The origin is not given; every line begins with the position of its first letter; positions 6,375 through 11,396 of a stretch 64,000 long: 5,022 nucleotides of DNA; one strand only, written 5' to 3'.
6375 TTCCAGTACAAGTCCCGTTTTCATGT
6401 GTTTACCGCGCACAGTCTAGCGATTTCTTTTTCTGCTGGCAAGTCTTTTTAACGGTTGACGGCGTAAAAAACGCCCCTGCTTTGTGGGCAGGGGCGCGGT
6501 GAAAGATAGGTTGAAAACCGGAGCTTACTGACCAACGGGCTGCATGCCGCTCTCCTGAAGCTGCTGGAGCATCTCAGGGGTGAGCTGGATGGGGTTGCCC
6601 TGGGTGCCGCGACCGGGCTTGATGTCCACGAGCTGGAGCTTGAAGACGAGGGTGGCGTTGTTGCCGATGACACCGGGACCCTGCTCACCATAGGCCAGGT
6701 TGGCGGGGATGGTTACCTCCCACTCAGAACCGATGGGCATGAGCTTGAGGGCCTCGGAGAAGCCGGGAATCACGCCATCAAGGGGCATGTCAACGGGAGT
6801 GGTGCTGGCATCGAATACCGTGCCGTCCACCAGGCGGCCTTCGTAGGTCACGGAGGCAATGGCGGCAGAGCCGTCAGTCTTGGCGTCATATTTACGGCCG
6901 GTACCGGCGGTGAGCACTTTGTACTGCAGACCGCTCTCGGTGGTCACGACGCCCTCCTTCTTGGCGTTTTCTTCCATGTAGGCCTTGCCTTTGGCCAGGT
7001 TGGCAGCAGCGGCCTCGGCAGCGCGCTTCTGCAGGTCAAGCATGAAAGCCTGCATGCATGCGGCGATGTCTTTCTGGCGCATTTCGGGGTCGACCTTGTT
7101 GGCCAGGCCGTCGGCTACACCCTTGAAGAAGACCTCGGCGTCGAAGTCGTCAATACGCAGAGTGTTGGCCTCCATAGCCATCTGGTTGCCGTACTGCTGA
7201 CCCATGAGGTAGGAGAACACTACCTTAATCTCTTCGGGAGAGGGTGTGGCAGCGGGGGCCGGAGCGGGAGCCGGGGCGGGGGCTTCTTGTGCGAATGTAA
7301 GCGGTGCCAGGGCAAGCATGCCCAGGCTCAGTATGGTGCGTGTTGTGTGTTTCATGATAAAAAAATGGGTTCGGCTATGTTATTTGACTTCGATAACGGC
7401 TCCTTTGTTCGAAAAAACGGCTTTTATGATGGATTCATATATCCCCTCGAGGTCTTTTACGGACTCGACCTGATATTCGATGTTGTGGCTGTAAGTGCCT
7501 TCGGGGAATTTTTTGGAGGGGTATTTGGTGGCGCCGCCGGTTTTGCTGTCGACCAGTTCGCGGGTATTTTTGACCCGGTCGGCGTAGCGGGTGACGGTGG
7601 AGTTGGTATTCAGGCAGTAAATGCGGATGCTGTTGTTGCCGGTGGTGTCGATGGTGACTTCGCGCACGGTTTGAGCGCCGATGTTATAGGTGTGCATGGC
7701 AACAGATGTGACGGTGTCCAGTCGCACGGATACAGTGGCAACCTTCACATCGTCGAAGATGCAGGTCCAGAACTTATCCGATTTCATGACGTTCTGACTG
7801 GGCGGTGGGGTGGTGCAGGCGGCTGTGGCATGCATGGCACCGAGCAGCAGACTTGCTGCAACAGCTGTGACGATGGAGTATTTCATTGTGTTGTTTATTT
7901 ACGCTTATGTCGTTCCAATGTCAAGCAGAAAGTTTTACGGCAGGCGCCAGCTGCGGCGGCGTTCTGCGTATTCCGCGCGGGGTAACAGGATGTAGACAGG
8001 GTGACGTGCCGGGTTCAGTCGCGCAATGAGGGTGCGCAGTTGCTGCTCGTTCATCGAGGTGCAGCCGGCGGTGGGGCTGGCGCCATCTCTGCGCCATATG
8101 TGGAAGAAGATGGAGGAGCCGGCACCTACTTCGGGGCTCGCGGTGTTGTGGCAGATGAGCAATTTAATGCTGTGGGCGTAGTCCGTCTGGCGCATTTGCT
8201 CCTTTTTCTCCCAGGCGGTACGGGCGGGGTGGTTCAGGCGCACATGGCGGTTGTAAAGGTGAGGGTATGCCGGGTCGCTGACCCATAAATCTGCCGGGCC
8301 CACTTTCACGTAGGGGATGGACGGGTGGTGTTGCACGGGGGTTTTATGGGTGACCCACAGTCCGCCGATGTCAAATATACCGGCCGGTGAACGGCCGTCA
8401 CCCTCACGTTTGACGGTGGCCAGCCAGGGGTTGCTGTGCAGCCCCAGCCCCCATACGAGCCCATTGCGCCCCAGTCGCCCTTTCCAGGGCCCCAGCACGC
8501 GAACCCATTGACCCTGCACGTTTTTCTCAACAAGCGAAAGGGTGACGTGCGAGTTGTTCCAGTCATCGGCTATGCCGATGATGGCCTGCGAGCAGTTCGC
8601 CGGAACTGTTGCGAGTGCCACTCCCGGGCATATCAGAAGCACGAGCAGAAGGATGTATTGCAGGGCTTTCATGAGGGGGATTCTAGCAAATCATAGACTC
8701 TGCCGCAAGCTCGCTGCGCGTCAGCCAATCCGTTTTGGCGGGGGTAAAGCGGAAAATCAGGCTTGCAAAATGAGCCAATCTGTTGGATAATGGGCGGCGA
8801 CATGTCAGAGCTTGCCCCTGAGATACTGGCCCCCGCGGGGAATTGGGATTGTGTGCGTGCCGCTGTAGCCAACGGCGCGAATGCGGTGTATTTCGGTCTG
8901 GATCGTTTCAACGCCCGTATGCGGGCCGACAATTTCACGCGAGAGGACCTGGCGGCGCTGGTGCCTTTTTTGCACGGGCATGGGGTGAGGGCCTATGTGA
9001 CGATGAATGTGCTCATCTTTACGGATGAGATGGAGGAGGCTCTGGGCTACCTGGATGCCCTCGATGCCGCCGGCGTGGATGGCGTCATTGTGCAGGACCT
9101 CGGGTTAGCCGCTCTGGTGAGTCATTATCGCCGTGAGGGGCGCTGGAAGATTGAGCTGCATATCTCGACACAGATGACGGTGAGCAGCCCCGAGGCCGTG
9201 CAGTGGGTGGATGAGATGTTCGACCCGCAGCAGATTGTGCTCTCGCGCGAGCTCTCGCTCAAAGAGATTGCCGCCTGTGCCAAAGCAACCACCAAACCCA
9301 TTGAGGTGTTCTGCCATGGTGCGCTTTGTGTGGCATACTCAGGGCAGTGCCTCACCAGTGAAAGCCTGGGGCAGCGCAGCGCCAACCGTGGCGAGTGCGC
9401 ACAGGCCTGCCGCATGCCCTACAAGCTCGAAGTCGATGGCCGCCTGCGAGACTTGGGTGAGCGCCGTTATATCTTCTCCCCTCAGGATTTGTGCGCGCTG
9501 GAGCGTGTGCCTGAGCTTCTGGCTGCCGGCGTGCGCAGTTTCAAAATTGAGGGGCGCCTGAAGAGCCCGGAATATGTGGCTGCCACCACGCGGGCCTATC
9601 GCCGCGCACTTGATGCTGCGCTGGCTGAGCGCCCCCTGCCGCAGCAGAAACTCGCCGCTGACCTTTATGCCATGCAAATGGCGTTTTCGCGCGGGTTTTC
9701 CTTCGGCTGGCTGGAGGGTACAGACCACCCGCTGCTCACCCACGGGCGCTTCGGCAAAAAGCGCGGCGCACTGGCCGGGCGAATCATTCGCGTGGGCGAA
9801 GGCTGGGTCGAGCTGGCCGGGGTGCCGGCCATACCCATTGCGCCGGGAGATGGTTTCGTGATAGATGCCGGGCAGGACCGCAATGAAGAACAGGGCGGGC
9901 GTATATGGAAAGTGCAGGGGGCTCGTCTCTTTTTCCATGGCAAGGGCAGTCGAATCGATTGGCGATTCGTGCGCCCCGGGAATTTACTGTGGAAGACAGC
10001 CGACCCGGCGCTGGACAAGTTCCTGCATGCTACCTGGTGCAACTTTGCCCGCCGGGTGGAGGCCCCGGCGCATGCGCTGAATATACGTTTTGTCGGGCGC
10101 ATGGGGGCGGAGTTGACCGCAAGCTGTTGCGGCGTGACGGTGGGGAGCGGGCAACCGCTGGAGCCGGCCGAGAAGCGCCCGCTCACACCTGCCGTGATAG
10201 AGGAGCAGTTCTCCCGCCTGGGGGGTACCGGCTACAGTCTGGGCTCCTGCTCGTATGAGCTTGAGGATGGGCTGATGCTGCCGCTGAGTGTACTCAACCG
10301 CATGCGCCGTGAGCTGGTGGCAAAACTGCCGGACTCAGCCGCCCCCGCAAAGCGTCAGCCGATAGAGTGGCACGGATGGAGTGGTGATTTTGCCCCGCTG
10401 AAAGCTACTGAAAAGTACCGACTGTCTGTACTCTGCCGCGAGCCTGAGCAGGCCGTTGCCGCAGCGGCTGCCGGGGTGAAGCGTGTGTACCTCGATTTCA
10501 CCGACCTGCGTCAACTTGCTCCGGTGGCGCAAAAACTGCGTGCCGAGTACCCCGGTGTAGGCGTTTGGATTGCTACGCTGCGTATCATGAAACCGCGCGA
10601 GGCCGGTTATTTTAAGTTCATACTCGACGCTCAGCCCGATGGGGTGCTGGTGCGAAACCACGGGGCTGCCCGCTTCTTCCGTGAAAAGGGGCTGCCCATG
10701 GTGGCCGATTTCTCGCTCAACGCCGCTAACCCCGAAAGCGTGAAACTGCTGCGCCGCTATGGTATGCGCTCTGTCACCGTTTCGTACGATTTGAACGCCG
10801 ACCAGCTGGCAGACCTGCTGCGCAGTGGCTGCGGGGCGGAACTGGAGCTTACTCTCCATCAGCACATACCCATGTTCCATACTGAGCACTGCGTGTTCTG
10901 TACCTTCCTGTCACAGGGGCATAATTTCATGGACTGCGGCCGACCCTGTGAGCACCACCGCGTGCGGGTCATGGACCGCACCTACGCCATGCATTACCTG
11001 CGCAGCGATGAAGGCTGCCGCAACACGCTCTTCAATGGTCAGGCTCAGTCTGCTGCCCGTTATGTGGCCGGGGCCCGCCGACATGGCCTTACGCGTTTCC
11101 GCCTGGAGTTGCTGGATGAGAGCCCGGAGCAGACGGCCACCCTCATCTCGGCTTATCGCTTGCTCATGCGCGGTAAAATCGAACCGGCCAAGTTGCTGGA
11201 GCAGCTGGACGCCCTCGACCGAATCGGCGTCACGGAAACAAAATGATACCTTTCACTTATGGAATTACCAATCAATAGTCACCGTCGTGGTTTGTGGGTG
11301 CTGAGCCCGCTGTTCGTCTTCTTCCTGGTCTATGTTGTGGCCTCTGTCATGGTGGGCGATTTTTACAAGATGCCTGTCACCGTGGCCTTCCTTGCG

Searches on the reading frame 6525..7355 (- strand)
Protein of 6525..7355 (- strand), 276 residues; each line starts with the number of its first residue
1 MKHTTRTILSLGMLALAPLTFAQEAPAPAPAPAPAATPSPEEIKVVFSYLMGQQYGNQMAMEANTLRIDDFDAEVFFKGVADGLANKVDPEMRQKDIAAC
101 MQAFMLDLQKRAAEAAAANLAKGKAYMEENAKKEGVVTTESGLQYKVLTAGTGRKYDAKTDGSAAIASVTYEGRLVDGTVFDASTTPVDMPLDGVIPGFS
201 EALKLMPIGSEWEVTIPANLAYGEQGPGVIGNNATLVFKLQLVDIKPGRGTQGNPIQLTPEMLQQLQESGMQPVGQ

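Call 8: search_protein_families(library=pfam, proteins=[window:6525-7355:-], max_evalue=0.01)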
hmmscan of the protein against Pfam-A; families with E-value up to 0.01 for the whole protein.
window:6525-7355:- (276 aa): 2 families
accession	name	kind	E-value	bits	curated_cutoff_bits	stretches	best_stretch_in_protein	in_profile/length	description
PF01346.23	FKBP_N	-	3.1e-24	86.1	22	1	47-147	4-97/97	Domain amino terminal to FKBP-type peptidyl-prolyl isomerase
PF00254.34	FKBP_C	-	3.2e-20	72.7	21.1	1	166-243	10-94/94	FKBP-type peptidyl-prolyl cis-trans isomerase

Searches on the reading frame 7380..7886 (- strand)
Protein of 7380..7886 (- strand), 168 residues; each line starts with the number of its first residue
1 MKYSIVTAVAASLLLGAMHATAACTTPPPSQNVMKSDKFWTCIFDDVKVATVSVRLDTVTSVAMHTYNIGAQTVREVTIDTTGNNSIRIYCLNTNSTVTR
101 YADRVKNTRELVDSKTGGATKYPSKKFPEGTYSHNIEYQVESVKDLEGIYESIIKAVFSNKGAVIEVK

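Call 68: search_protein_families(library=pfam, proteins=[window:7380-7886:-], max_evalue=0.00001)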
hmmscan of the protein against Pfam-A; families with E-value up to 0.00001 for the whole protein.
window:7380-7886:- (168 aa): 0 families

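Call 86: search_protein_families(library=pfam, proteins=[window:7380-7886:-], max_evalue=1)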
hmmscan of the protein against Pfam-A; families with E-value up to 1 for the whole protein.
window:7380-7886:- (168 aa): 1 family
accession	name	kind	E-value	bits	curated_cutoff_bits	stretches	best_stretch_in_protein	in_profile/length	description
PF02494.22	HYR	-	0.074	13.8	21.7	0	42-85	27-72/81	HYR domain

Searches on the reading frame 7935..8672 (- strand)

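Call 8: search_protein_families(library=pfam, proteins=[window:7935-8672:-], max_evalue=0.01)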
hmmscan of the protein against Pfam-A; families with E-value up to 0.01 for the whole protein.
window:7935-8672:- (245 aa): 1 family
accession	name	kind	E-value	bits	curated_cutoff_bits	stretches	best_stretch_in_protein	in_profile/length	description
PF03734.19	YkuD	-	1.4e-05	26.1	23.4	1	88-228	34-146/146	L,D-transpeptidase catalytic domain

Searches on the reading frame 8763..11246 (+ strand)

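Call 68: search_protein_families(library=pfam, proteins=[window:8763-11246:+], max_evalue=0.00001)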
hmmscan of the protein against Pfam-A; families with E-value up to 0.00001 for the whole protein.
window:8763-11246:+ (827 aa): 2 families
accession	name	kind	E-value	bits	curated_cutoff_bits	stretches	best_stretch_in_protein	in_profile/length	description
PF01136.24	Peptidase_U32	-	1.2e-90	303.3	22.4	2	90-321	1-231/233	Peptidase family U32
PF12392.13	DUF3656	-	9e-20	71.8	22.1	1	409-523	1-105/109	Collagenase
